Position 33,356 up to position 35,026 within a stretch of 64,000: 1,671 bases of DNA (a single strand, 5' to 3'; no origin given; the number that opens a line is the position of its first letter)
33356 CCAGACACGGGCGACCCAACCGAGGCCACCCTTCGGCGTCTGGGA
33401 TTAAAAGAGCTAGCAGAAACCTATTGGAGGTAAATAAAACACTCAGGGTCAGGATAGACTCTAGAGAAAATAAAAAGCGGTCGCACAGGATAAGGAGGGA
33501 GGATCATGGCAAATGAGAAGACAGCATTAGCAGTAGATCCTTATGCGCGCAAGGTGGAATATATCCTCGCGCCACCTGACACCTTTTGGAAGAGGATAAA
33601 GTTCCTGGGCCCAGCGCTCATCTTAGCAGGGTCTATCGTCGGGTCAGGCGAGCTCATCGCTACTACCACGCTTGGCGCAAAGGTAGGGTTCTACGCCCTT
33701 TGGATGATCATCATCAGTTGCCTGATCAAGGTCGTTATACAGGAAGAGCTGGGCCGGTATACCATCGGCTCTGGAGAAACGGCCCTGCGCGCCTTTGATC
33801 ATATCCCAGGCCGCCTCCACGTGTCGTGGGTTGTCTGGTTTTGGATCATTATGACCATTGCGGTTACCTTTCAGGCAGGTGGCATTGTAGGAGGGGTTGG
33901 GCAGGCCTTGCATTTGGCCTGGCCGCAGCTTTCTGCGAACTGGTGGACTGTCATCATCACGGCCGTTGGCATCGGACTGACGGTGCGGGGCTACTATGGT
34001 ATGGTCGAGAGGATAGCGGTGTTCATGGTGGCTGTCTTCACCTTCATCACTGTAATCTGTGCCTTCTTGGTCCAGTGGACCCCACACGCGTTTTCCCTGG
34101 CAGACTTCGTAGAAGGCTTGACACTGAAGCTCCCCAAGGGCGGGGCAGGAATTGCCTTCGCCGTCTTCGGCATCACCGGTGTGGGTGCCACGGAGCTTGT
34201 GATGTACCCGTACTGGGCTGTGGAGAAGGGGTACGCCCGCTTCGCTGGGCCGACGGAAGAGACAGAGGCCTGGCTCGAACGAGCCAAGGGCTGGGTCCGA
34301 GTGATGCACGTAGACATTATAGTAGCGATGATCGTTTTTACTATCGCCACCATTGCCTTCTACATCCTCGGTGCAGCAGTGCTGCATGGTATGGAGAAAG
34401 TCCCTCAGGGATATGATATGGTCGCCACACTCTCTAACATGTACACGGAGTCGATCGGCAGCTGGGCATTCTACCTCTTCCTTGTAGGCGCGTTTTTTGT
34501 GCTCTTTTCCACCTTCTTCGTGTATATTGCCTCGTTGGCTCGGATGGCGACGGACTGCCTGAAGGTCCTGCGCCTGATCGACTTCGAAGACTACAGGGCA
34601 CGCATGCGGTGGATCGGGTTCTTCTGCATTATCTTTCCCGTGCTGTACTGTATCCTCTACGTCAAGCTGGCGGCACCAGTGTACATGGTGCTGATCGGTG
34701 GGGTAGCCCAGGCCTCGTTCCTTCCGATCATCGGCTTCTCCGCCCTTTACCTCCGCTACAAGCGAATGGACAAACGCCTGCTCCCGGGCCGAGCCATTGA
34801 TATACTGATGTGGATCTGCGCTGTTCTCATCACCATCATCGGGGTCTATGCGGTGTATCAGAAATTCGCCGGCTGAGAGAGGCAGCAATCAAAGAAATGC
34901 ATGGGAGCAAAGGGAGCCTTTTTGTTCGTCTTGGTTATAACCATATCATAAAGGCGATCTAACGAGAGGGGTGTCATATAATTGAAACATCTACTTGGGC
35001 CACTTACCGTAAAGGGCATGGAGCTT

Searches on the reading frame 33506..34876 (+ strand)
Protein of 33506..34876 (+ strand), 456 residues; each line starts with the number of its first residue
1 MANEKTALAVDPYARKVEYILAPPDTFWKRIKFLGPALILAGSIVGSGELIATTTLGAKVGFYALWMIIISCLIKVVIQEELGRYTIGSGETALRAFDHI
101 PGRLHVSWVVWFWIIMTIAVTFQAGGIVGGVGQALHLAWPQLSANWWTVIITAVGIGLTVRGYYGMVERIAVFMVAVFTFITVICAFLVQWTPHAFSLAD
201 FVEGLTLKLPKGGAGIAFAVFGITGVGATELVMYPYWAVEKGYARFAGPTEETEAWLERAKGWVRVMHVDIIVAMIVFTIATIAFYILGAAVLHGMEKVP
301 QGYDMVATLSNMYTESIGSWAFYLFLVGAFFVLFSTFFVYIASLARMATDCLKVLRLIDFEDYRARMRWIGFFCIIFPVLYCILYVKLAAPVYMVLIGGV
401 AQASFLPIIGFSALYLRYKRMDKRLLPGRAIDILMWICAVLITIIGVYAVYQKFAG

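Call 14: search_protein_families(library=pfam, proteins=[window:33506-34876:+])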
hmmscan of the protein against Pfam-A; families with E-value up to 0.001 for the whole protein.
window:33506-34876:+ (456 aa): 0 families

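Call 15: search_protein_families(library=ncbifam, proteins=[window:33506-34876:+], max_evalue=1)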
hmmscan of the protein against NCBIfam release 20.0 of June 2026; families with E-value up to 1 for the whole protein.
window:33506-34876:+ (456 aa): 4 families
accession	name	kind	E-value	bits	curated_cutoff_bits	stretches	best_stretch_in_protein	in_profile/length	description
NF037982.1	Nramp_1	equivalog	4.1e-39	134.9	50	1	35-406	1-389/404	Nramp family divalent metal transporter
NF001923.0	PRK00701.1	subfamily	2.1e-09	36.6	430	1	27-454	30-436/439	Mn(2+) uptake NRAMP transporter MntH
NF033485.1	small_SCO1431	equivalog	0.029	13.9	35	1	244-277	12-41/47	SCO1431 family membrane protein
TIGR01197.1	nramp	subfamily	0.11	11.8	272.5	1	30-335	3-308/390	metal ion transporter, metal ion (Mn2+/Fe2+) transporter (Nramp) family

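Call 54: search_protein_families(library=pfam, proteins=[window:33506-34876:+], max_evalue=0.00001)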
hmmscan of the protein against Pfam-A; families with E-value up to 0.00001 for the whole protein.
window:33506-34876:+ (456 aa): 0 families
